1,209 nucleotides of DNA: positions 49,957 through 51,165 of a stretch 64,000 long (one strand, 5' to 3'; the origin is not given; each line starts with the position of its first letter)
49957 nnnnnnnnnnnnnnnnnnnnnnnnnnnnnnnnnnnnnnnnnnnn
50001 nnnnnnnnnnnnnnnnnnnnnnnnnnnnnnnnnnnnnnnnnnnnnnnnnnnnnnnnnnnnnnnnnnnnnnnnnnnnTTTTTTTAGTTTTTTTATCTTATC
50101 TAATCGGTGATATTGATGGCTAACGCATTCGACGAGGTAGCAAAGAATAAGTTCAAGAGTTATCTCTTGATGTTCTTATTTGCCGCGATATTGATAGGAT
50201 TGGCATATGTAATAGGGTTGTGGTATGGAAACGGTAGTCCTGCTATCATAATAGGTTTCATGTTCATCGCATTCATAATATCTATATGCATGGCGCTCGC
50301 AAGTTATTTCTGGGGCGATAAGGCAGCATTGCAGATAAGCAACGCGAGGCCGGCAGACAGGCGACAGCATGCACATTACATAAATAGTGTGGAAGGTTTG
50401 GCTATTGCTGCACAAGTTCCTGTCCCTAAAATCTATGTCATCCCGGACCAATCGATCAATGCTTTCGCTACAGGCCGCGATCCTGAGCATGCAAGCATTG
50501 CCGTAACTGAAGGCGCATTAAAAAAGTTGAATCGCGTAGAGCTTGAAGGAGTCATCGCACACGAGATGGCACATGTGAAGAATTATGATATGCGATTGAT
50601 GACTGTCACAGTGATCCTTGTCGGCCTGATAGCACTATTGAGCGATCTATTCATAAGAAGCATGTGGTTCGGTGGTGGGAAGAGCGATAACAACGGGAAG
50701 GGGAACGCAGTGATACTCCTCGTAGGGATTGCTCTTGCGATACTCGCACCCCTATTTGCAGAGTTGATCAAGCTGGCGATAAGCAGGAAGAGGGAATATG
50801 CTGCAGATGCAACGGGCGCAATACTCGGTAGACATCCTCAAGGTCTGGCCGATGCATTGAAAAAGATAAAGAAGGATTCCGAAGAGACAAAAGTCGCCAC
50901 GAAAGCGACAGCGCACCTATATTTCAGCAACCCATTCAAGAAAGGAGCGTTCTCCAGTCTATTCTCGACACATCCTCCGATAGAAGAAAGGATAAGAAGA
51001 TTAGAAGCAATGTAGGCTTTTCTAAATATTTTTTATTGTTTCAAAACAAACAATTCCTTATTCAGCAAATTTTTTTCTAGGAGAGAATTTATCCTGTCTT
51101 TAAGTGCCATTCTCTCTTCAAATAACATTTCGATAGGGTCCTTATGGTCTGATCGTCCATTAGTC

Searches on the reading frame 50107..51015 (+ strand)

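Call 17: search_protein_families(library=pfam, proteins=[window:50107-51015:+], max_evalue=0.01)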
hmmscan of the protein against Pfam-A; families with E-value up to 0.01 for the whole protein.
window:50107-51015:+ (302 aa): 1 family
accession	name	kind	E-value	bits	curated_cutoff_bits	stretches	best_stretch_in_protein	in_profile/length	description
PF01435.24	Peptidase_M48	-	6.4e-31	108.1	20.3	1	93-301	9-184/186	Peptidase family M48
